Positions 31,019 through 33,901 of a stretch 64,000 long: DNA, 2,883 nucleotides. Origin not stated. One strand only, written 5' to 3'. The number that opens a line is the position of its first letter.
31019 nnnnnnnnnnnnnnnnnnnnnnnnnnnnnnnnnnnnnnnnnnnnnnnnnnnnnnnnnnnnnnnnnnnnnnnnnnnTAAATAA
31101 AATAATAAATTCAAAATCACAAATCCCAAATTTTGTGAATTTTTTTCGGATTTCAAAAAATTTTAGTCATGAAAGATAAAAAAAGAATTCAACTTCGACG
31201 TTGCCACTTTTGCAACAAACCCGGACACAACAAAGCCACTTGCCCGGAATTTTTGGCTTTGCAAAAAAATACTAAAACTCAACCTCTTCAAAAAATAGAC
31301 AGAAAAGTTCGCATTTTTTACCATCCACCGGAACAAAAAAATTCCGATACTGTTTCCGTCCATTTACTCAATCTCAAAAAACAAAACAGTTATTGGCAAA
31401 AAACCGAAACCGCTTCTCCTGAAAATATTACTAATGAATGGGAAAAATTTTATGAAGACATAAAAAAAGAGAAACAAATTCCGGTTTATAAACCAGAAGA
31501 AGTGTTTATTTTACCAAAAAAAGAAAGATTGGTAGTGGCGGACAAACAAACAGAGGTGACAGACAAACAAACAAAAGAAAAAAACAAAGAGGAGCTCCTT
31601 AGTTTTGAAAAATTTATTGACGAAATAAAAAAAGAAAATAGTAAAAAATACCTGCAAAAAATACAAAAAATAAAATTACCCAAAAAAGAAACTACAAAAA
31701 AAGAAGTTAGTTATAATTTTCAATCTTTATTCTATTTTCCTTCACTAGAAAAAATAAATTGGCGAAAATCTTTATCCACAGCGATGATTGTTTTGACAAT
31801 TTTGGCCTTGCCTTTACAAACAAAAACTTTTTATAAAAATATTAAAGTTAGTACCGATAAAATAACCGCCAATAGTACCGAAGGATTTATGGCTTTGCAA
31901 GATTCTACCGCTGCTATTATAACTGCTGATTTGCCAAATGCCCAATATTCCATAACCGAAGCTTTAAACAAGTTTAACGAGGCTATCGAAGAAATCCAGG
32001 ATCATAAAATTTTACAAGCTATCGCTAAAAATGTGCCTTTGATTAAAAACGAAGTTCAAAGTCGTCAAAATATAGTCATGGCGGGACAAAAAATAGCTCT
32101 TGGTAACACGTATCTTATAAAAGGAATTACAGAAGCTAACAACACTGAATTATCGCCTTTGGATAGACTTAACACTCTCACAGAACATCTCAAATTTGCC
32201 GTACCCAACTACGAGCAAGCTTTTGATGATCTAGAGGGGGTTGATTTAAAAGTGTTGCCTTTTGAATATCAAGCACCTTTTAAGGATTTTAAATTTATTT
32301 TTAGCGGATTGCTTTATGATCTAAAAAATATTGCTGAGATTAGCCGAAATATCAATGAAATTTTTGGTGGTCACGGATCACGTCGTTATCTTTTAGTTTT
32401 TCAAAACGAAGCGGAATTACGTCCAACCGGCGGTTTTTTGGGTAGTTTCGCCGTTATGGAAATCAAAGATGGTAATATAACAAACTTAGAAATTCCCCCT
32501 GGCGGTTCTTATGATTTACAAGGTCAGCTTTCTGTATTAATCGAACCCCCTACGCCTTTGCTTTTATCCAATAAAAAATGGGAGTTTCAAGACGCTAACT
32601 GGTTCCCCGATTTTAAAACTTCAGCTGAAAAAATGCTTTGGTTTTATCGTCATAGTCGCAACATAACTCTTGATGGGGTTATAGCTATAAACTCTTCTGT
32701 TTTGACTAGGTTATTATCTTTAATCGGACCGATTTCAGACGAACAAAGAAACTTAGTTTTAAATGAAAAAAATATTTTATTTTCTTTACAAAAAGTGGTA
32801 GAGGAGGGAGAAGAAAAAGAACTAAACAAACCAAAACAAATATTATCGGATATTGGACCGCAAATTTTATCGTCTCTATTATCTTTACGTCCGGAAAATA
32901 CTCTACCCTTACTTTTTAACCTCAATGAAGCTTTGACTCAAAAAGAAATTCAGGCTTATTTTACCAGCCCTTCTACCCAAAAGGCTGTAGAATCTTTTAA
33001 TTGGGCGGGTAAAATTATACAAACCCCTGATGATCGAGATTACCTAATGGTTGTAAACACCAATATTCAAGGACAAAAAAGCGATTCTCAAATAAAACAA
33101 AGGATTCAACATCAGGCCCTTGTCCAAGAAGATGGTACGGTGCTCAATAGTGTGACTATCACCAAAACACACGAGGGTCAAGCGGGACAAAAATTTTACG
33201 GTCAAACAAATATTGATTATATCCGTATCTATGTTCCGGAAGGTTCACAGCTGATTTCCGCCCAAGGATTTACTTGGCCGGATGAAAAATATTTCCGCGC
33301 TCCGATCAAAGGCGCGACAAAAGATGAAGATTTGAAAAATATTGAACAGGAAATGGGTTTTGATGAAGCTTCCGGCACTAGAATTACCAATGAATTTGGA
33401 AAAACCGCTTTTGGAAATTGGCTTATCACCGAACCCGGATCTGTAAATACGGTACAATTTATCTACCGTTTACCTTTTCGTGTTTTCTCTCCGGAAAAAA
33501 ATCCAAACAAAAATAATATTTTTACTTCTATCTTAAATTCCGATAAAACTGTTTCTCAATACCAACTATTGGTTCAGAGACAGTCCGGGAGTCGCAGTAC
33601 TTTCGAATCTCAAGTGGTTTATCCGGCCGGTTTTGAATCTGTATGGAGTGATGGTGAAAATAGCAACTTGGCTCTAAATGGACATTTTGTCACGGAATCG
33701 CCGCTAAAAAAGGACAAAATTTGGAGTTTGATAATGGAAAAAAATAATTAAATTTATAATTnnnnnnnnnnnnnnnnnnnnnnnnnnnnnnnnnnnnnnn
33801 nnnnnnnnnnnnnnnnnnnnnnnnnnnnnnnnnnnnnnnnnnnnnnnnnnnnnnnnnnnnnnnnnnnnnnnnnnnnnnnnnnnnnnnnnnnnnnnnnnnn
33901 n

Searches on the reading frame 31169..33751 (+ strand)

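Call 70: search_protein_families(library=pfam, proteins=[window:31169-33751:+], max_evalue=0.001)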
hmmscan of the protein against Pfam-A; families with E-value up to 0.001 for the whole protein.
window:31169-33751:+ (860 aa): 1 family
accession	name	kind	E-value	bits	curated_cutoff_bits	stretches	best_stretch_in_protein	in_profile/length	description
PF13196.11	DUF4012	-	3.3e-25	89.7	28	1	403-536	2-135/144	Protein of unknown function (DUF4012)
